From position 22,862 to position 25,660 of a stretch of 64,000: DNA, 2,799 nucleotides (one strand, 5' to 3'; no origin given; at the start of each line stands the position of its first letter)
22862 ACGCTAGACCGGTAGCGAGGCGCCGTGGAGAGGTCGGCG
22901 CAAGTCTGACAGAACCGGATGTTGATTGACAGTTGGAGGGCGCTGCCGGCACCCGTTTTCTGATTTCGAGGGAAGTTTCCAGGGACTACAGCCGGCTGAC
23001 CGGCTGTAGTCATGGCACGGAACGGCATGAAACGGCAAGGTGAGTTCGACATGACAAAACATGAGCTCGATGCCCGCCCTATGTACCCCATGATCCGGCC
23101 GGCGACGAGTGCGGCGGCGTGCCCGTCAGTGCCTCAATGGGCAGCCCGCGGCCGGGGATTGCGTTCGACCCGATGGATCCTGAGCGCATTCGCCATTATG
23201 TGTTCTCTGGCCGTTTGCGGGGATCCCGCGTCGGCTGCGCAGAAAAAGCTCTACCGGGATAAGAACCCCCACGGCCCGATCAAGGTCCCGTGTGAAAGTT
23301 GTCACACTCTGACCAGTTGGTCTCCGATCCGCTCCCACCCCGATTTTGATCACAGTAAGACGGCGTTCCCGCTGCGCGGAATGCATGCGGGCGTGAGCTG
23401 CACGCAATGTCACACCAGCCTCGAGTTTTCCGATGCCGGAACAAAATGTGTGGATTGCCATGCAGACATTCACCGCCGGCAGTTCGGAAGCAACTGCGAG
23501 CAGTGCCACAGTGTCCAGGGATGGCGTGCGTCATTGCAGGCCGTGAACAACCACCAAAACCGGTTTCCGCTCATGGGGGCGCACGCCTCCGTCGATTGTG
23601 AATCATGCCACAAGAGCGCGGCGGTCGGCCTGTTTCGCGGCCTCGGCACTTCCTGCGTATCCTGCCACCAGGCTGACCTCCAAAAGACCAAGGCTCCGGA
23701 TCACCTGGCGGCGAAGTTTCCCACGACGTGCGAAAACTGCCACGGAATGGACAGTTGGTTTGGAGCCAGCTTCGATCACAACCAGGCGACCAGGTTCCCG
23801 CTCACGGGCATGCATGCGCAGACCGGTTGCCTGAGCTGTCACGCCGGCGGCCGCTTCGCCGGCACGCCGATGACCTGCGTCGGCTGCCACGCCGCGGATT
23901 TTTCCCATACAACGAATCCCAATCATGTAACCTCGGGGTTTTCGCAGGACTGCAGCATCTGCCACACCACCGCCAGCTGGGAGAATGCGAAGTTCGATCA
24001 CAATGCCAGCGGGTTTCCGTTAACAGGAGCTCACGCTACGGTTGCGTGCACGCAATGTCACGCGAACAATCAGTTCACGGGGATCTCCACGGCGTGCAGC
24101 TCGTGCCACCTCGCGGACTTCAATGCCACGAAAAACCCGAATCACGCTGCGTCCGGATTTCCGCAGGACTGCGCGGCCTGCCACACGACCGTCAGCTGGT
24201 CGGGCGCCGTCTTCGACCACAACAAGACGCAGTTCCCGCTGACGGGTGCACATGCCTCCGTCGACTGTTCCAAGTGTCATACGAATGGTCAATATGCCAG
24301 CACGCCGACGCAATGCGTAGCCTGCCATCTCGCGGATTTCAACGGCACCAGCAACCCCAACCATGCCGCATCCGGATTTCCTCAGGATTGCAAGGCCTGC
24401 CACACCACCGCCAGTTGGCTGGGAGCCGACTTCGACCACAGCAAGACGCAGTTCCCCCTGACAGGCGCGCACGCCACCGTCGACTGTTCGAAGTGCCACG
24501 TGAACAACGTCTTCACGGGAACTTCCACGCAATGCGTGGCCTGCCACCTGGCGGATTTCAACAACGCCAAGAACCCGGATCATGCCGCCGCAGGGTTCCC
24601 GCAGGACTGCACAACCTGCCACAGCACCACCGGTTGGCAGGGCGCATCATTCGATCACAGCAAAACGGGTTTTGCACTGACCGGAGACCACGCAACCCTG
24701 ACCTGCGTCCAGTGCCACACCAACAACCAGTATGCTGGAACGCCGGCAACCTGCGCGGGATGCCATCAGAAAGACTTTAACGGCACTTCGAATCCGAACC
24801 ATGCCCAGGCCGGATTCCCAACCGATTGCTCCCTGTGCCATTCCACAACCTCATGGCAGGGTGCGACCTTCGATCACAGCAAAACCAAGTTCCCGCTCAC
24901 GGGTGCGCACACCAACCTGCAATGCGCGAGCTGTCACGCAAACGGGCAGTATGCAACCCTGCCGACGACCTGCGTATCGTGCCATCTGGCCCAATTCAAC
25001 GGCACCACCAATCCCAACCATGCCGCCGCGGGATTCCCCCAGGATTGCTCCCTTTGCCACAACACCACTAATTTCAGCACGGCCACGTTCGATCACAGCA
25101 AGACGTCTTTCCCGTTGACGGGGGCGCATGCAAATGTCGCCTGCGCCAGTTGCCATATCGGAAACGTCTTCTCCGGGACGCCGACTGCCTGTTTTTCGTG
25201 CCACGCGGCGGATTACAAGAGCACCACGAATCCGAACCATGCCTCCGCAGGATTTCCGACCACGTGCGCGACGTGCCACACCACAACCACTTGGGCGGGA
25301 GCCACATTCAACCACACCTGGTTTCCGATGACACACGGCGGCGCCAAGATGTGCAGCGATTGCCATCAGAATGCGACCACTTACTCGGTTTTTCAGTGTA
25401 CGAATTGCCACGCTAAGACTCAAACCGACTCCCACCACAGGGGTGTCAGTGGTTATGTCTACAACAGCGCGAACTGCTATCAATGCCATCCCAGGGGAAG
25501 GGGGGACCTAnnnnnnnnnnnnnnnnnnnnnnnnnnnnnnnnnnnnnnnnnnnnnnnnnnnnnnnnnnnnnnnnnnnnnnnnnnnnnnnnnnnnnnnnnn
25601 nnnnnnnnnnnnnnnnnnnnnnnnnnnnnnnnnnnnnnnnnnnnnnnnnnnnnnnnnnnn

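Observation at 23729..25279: Exact 219-bp (73-codon) periodicity: seven tri-haem modules, each with three CXXCH and three invariant extra histidines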

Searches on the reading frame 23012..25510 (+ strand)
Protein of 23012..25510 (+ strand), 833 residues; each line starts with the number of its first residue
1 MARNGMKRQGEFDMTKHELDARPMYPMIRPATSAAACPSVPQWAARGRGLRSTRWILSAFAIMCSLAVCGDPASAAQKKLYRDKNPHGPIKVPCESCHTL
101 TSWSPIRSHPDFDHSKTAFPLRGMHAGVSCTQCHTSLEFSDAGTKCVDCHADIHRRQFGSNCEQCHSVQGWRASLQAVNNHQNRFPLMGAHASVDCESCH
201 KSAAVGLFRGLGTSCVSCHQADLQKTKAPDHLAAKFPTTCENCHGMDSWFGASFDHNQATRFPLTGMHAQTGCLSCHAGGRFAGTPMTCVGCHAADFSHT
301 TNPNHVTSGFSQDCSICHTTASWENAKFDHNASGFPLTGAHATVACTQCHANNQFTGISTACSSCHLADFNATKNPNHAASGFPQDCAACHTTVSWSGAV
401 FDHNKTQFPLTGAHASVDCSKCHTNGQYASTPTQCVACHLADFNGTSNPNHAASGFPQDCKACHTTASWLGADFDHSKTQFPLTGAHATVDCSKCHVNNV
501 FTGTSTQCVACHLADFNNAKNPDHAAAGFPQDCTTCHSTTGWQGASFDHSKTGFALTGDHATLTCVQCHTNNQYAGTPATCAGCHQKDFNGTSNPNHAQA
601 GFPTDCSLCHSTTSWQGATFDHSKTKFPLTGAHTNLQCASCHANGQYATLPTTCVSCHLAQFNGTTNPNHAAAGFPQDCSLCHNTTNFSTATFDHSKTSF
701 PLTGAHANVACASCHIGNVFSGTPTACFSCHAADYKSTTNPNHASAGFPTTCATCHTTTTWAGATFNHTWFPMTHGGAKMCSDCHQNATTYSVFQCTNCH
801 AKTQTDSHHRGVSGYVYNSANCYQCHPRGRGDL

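Call 4: search_protein_families(library=pfam, proteins=[window:23012-25510:+], max_evalue=0.01)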
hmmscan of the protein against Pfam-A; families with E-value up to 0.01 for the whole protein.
window:23012-25510:+ (833 aa): 4 families
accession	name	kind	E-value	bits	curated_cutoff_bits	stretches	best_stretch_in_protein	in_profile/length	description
PF14522.11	Cytochrome_C7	-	4.4e-35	119.8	24.8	9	383-439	12-66/67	Cytochrome c7 and related cytochrome c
PF14537.11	Cytochrom_c3_2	-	4e-24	85.3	25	4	579-658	7-78/79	Cytochrome c3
PF02085.21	Cytochrom_CIII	-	2e-21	76.7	22.9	0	705-759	27-85/101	Class III cytochrome C family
PF22113.1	Mtrc-MtrF_II-IV_dom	-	2.8e-13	50.2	30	2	195-358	8-171/176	Outer membrane cytochrome MtrC/MtrF-like, domains II/IV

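Call 5: search_protein_families(library=ncbifam, proteins=[window:23012-25510:+], max_evalue=0.01)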
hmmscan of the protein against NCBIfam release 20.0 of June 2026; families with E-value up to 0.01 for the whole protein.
window:23012-25510:+ (833 aa): 4 families
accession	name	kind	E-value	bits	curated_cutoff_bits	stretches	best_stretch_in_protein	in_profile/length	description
NF045713.1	CxxCH_16_HmcA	equivalog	3.9e-14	52.2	400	1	636-690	473-528/541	sulfate respiration complex hexadecaheme cytochrome HmcA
TIGR04257.1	nanowire_3heme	domain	9.2e-10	38.6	40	1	744-801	21-75/75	c(7)-type cytochrome triheme domain-containing protein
TIGR03508.1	decahem_SO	subfamily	1.6e-07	31.1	192.2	0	94-351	5-249/258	DmsE family decaheme c-type cytochrome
NF045784.1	9HemeCytC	equivalog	0.002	17.5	640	0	707-759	252-305/328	nine-heme cytochrome c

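Call 8: search_solved_structures(query=window:23012-25510:+, max_evalue=0.01, show_alignments=2)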
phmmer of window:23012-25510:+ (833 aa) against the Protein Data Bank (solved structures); distinct sequences matched with E-value up to 0.01: 0.

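Call 9: find_homologous_proteins(query=window:23012-25510:+, max_evalue=0.00001)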
Query window:23012-25510:+ (833 aa): 7855 proteins with E <= 0.00001 among 8000 candidates; the best 120 are listed.
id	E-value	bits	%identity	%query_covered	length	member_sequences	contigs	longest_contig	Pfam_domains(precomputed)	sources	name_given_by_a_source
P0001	0.0e+0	2455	54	88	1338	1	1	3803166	PF09699.16,PF14537.12,PF02085.22,PF14522.12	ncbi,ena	-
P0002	0.0e+0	2368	54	92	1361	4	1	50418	PF14537.12,PF02085.22,PF14522.12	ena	-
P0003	0.0e+0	2362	53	91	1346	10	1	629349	PF14537.12,PF02085.22,PF14522.12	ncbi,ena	-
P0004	0.0e+0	2360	54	86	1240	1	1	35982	PF02085.22,PF14522.12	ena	-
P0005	0.0e+0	2312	53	90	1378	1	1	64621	PF14537.12,PF02085.22,PF14522.12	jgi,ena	-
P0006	0.0e+0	2279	47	93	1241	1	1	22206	PF14537.12,PF02085.22,PF14522.12,PF22113.2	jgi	jgi:hypothetical protein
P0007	0.0e+0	2251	56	90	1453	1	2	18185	PF09257.17,PF02085.22,PF14522.12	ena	-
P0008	0.0e+0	2187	55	90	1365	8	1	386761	PF14537.12,PF02085.22,PF18353.8,PF14522.12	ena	-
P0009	0.0e+0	2186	51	89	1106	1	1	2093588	PF14537.12,PF08522.17,PF02085.22,PF14522.12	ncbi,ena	-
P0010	0.0e+0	2132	53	89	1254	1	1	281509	PF02085.22,PF14522.12,PF22113.2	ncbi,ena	-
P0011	0.0e+0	2127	56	91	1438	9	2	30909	PF14537.12,PF02085.22,PF14522.12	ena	-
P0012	0.0e+0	2104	48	81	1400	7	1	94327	PF14537.12,PF02085.22,PF22113.2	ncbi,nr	ncbi:MAG: hypothetical protein IPH10_08810 [bacterium]|nr:hypothetical protein [bacterium]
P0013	0.0e+0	2094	54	90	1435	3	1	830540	PF02085.22,PF14522.12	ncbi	-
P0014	0.0e+0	2053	48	90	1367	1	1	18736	PF02085.22,PF14522.12,PF22113.2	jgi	-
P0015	0.0e+0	2039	51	88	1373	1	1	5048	PF09699.16,PF02085.22,PF14522.12,PF22113.2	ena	-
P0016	0.0e+0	2036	50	98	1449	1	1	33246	PF24695.2,PF02085.22,PF14522.12,PF22113.2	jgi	jgi:hypothetical protein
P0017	0.0e+0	2024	52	89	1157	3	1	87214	PF25029.2,PF02085.22,PF14522.12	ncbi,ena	-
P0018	0.0e+0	2022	47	89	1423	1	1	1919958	PF14537.12,PF02085.22,PF14522.12,PF22113.2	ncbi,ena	-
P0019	0.0e+0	2011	48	92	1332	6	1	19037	PF14537.12,PF02085.22,PF00684.26,PF14522.12,PF22113.2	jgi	jgi:hypothetical protein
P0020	0.0e+0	1935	47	98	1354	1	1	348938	PF01571.27,PF14537.12,PF02085.22,PF14522.12,PF22113.2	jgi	jgi:hypothetical protein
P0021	0.0e+0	1922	45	88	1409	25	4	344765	PF09699.16,PF14537.12,PF02085.22,PF14522.12,PF22113.2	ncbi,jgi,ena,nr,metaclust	ncbi:MAG: hypothetical protein A2279_12440 [Stygiobacter sp. RIFOXYA12_FULL_38_9]|nr:MAG: hypothetic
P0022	0.0e+0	1898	55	87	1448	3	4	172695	PF02085.22,PF14522.12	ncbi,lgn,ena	-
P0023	0.0e+0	1893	49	82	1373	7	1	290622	PF09699.16,PF14537.12,PF24720.2,PF26612.2,PF02085.22,PF00684.26,PF14522.12,PF22113.2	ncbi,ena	-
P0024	0.0e+0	1890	50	89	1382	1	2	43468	PF14537.12,PF02085.22,PF14522.12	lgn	-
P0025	0.0e+0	1890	43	89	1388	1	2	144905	PF14537.12,PF02085.22,PF14522.12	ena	-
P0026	0.0e+0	1883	54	89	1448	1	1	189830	PF14537.12,PF07709.17,PF02085.22,PF18353.8,PF14522.12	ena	-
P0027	0.0e+0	1865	53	88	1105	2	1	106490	PF23425.2,PF14537.12,PF02085.22,PF14522.12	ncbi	ncbi:MAG: hypothetical protein ABL967_05945 [Bryobacteraceae bacterium]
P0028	0.0e+0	1833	43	87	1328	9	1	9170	PF14537.12,PF02085.22,PF14522.12,PF22113.2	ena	-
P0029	0.0e+0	1820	56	80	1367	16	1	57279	PF14537.12,PF02085.22,PF18353.8,PF14522.12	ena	-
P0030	0.0e+0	1793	56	84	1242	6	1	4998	PF09699.16,PF14537.12,PF04981.19,PF02085.22,PF14522.12,PF22113.2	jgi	jgi:hypothetical protein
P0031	0.0e+0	1784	53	89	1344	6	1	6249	PF14109.12,PF09257.17,PF02085.22,PF14522.12,PF22113.2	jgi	jgi:hypothetical protein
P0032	0.0e+0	1783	40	91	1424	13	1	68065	PF14537.12,PF13155.13,PF02251.24,PF02085.22,PF14522.12,PF22113.2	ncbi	-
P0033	0.0e+0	1780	53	88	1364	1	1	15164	PF14537.12,PF02085.22,PF14522.12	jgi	-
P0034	0.0e+0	1779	59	85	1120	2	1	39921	PF02085.22,PF14522.12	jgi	jgi:hypothetical protein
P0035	0.0e+0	1743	53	92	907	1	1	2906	PF24695.2,PF02085.22,PF14522.12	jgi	-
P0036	0.0e+0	1734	43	99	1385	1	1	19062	PF14537.12,PF24304.2,PF02085.22,PF14522.12,PF22113.2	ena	-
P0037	0.0e+0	1732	53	89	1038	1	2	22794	PF09699.16,PF02085.22,PF14522.12,PF22113.2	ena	-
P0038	0.0e+0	1729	54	92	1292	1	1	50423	PF14537.12,PF24351.2,PF02085.22,PF14522.12,PF22113.2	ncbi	-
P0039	0.0e+0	1726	49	98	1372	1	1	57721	PF09699.16,PF09769.15,PF14537.12,PF24814.2,PF02085.22,PF14522.12,PF22113.2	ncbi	ncbi:MAG: hypothetical protein ABIR70_07745 [Bryobacteraceae bacterium]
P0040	0.0e+0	1712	56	90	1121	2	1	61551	PF02085.22,PF14522.12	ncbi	-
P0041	0.0e+0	1710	58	86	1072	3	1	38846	PF20323.4,PF02085.22,PF14522.12,PF22113.2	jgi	jgi:hypothetical protein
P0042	0.0e+0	1710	56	91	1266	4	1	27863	PF02085.22,PF14522.12,PF22113.2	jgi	jgi:glutamate mutase epsilon subunit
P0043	0.0e+0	1709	58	80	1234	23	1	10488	PF01203.26,PF22595.2,PF04785.18,PF02085.22,PF14522.12,PF22113.2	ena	-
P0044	0.0e+0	1709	56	86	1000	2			PF14537.12,PF02085.22,PF14522.12,PF22113.2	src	-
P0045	0.0e+0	1703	56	86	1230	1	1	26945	PF14537.12,PF20323.4,PF02085.22,PF14522.12,PF22113.2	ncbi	-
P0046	0.0e+0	1700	48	88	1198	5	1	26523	PF14537.12,PF02085.22,PF14522.12,PF22113.2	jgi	jgi:nitrate/TMAO reductase-like tetraheme cytochrome c subunit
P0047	0.0e+0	1692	52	93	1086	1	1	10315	PF02085.22,PF00684.26,PF14522.12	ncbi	-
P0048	0.0e+0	1689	49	93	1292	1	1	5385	PF14537.12,PF02085.22,PF14522.12,PF22113.2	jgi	jgi:hypothetical protein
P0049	0.0e+0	1680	49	86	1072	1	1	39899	PF09699.16,PF14537.12,PF02085.22,PF14522.12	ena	-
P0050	0.0e+0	1677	48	86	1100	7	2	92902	PF14537.12,PF02085.22,PF14522.12,PF22113.2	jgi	jgi:hypothetical protein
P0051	0.0e+0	1652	45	90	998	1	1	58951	PF14537.12,PF02085.22,PF00684.26,PF18353.8,PF14522.12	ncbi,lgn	-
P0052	0.0e+0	1652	50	83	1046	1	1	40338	PF02085.22,PF14522.12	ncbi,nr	ncbi:MAG: hypothetical protein HY821_17090, partial [Acidobacteria bacterium]|nr:hypothetical protei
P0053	0.0e+0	1640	58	88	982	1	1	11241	PF09699.16,PF02085.22,PF08975.17,PF14522.12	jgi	jgi:hypothetical protein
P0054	0.0e+0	1635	51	90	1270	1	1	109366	PF14537.12,PF02085.22,PF14522.12,PF22113.2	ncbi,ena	-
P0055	0.0e+0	1628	49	84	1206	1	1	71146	PF23389.2,PF02085.22,PF14522.12,PF22113.2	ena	-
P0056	0.0e+0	1627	48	90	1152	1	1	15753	PF14537.12,PF02085.22,PF14522.12,PF22113.2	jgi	-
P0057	0.0e+0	1625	57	89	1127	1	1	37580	PF02085.22,PF14522.12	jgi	jgi:hypothetical protein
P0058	0.0e+0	1623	55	88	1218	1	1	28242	PF14537.12,PF02085.22,PF14522.12,PF22113.2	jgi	jgi:hypothetical protein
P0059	0.0e+0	1623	44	91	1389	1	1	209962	PF14537.12,PF02085.22,PF14522.12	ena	-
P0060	0.0e+0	1623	56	92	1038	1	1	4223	PF02085.22,PF14522.12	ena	-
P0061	0.0e+0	1623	51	91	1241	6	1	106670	PF09699.16,PF14537.12,PF02085.22,PF00684.26,PF14522.12,PF22113.2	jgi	jgi:hypothetical protein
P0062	0.0e+0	1613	38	89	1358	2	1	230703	PF14537.12,PF02085.22,PF14522.12,PF22113.2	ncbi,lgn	ncbi:MAG: hypothetical protein Kow0098_10530 [Ignavibacteriaceae bacterium]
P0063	0.0e+0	1610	58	88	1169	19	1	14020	PF02085.22,PF14522.12,PF22113.2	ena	-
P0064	0.0e+0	1607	56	91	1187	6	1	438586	PF14537.12,PF02085.22,PF14522.12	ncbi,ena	-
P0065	0.0e+0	1599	55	93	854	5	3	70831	PF09699.16,PF02085.22,PF00684.26,PF14522.12,PF22113.2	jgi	jgi:hypothetical protein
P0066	0.0e+0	1594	58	83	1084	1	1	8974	PF09699.16,PF14537.12,PF02085.22,PF14522.12,PF22113.2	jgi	jgi:hypothetical protein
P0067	0.0e+0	1592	52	96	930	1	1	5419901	PF02085.22,PF14522.12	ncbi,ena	-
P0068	0.0e+0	1588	59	88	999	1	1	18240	PF14537.12,PF02085.22,PF14522.12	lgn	-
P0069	0.0e+0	1586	47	90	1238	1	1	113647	PF02085.22,PF14522.12,PF22113.2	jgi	-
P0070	0.0e+0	1585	57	85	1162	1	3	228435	PF14537.12,PF02085.22,PF18353.8,PF14522.12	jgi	jgi:predicted CXXCH cytochrome family protein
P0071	0.0e+0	1578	57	89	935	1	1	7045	PF02085.22,PF14522.12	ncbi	-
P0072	0.0e+0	1578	49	88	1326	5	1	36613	PF24720.2,PF02085.22,PF17291.8,PF14522.12,PF22113.2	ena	-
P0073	0.0e+0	1575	54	89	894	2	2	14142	PF07709.17,PF02085.22,PF18353.8,PF14522.12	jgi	jgi:hypothetical protein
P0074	0.0e+0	1568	48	89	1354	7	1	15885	PF14537.12,PF04981.19,PF02085.22,PF14522.12,PF22113.2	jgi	-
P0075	0.0e+0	1554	48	89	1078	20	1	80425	PF09699.16,PF14537.12,PF02085.22,PF00684.26,PF18353.8,PF14522.12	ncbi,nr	ncbi:MAG: hypothetical protein IPO52_13310 [Gemmatimonadetes bacterium]|nr:hypothetical protein [Gem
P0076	0.0e+0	1553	55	90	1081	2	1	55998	PF09699.16,PF14537.12,PF02085.22,PF14522.12,PF22113.2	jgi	jgi:hypothetical protein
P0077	0.0e+0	1552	49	86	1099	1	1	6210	PF14537.12,PF24720.2,PF02085.22,PF17291.8,PF14522.12,PF22113.2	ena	-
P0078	0.0e+0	1547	52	94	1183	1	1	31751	PF02085.22,PF14522.12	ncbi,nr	ncbi:MAG: hypothetical protein IT158_25495 [Bryobacterales bacterium]|nr:hypothetical protein [Bryob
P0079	0.0e+0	1545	56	88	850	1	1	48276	PF14537.12,PF02085.22,PF00684.26,PF14522.12,PF22113.2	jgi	jgi:hypothetical protein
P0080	0.0e+0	1543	46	88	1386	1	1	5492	PF25809.1,PF02085.22,PF00684.26,PF14522.12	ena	-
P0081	0.0e+0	1543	52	90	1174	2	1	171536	PF02085.22,PF14522.12,PF22113.2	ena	-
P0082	0.0e+0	1539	47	90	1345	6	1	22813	PF09699.16,PF04981.19,PF24720.2,PF07709.17,PF02085.22,PF14522.12,PF22113.2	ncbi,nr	ncbi:MAG TPA: hypothetical protein VMG82_21485, partial [Candidatus Sulfotelmatobacter sp.]|nr:hypot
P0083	0.0e+0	1537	52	93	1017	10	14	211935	PF14537.12,PF02085.22,PF14522.12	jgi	jgi:hypothetical protein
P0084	0.0e+0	1531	52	91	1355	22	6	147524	PF09699.16,PF09769.15,PF14537.12,PF13517.13,PF02085.22,PF14522.12,PF22113.2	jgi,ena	jgi:hypothetical protein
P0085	0.0e+0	1522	58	86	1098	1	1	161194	PF02085.22,PF14522.12,PF22113.2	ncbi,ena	-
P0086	0.0e+0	1521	51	89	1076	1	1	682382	PF14537.12,PF02911.24,PF02085.22,PF00684.26,PF18353.8,PF14522.12,PF22113.2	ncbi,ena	-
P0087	0.0e+0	1521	52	90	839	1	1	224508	PF14537.12,PF02085.22,PF14522.12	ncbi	ncbi:MAG: hypothetical protein AB1898_13450 [Acidobacteriota bacterium]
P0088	0.0e+0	1510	52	92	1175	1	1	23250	PF14537.12,PF04981.19,PF02085.22,PF18353.8,PF14522.12,PF22113.2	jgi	jgi:hypothetical protein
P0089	0.0e+0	1509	55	90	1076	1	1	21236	PF09699.16,PF14537.12,PF02085.22,PF14522.12,PF22113.2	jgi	jgi:hypothetical protein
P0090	0.0e+0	1507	46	90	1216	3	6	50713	PF02085.22,PF14522.12,PF22113.2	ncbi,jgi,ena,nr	ncbi:hypothetical protein COW53_08565 [bacterium CG17_big_fil_post_rev_8_21_14_2_50_64_8]|nr:MAG: hy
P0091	0.0e+0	1506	43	89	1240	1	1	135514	PF14537.12,PF02085.22,PF14522.12,PF22113.2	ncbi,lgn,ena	-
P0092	0.0e+0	1505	56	90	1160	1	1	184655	PF02085.22,PF14522.12,PF22113.2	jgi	jgi:hypothetical protein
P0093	0.0e+0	1501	55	88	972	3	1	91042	PF14537.12,PF02085.22,PF14522.12,PF10217.15,PF22113.2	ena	-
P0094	0.0e+0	1497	58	89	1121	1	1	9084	PF14537.12,PF02085.22,PF14522.12,PF22113.2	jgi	jgi:hypothetical protein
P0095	0.0e+0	1497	48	93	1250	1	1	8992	PF14537.12,PF24720.2,PF02085.22,PF14522.12,PF22113.2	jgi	-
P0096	0.0e+0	1492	55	90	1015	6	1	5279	PF14537.12,PF04981.19,PF02085.22,PF14522.12,PF22113.2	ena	-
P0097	0.0e+0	1485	41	90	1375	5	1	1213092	PF14537.12,PF02085.22,PF00684.26,PF14522.12,PF22113.2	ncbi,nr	ncbi:MAG: hypothetical protein LCH67_01575 [Bacteroidetes bacterium]|nr:hypothetical protein [Bacter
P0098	0.0e+0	1483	54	91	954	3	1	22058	PF02085.22,PF14522.12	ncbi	-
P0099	0.0e+0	1483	54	89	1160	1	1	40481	PF02085.22,PF14522.12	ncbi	-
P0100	0.0e+0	1480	52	97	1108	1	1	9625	PF14537.12,PF21129.4,PF02085.22,PF14522.12,PF22113.2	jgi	jgi:hypothetical protein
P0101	0.0e+0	1480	58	85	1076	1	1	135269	PF14537.12,PF02085.22,PF14522.12,PF22113.2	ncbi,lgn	-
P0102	0.0e+0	1479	46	90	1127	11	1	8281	PF02085.22,PF17291.8,PF14522.12,PF22113.2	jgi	jgi:hypothetical protein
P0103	0.0e+0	1478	55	93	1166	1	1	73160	PF02085.22,PF14522.12,PF22113.2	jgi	jgi:hypothetical protein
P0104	0.0e+0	1476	52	89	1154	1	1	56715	PF14537.12,PF26612.2,PF02085.22,PF14522.12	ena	-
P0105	0.0e+0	1473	47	88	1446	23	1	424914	PF14537.12,PF02085.22,PF18353.8,PF14522.12,PF22113.2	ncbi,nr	ncbi:MAG: hypothetical protein IPP20_19475 [Gemmatimonadetes bacterium]|nr:hypothetical protein [Gem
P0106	0.0e+0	1472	54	89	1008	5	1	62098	PF09699.16,PF14537.12,PF02085.22,PF14522.12,PF22113.2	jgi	-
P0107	0.0e+0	1470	47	88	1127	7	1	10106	PF14537.12,PF10354.16,PF02085.22,PF14522.12,PF22113.2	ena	-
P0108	0.0e+0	1462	52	91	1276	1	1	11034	PF09699.16,PF09769.15,PF14537.12,PF13517.13,PF02085.22,PF14522.12,PF22113.2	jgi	jgi:hypothetical protein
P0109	0.0e+0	1460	47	90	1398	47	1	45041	PF16754.11,PF14413.12,PF02085.22,PF14522.12,PF22113.2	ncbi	ncbi:MAG: multiheme c-type cytochrome [Candidatus Sulfotelmatobacter sp.]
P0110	0.0e+0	1458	52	95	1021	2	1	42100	PF14537.12,PF22753.3,PF02085.22,PF14522.12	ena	-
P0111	0.0e+0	1456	54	83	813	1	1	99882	PF02085.22,PF14522.12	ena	-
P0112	0.0e+0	1448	52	92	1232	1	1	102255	PF14537.12,PF02085.22,PF14522.12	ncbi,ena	-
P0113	0.0e+0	1447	56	87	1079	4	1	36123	PF09699.16,PF14537.12,PF02085.22,PF14522.12,PF22113.2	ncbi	-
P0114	0.0e+0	1444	44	88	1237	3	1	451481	PF26940.1,PF02085.22,PF14522.12,PF22113.2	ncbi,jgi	jgi:hypothetical protein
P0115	0.0e+0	1443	53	88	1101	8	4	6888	PF14537.12,PF02085.22,PF14522.12,PF22113.2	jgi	jgi:hypothetical protein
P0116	0.0e+0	1442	53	91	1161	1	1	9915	PF09699.16,PF02085.22,PF14522.12,PF22113.2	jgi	jgi:hypothetical protein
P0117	0.0e+0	1440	49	86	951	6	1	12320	PF14537.12,PF22753.3,PF02085.22,PF14522.12,PF22113.2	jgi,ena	-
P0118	0.0e+0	1438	54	90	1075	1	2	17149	PF14537.12,PF02085.22,PF14522.12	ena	-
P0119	0.0e+0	1433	55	89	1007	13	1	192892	PF24351.2,PF02085.22,PF14522.12,PF22113.2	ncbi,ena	-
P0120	0.0e+0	1432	48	92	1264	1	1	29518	PF14537.12,PF02085.22,PF00684.26,PF14522.12,PF22113.2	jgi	jgi:hypothetical protein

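Call 11: find_encoding_contigs(protein=window:23012-25510:+, flank=10000, max_places=4)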
Protein window:23012-25510:+ (833 aa): no gene with exactly this product is on record in the collection.

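Call 14: find_encoding_contigs(protein=window:23051-25510:+, flank=10000, max_places=4)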
Protein window:23051-25510:+ (820 aa): no gene with exactly this product is on record in the collection.
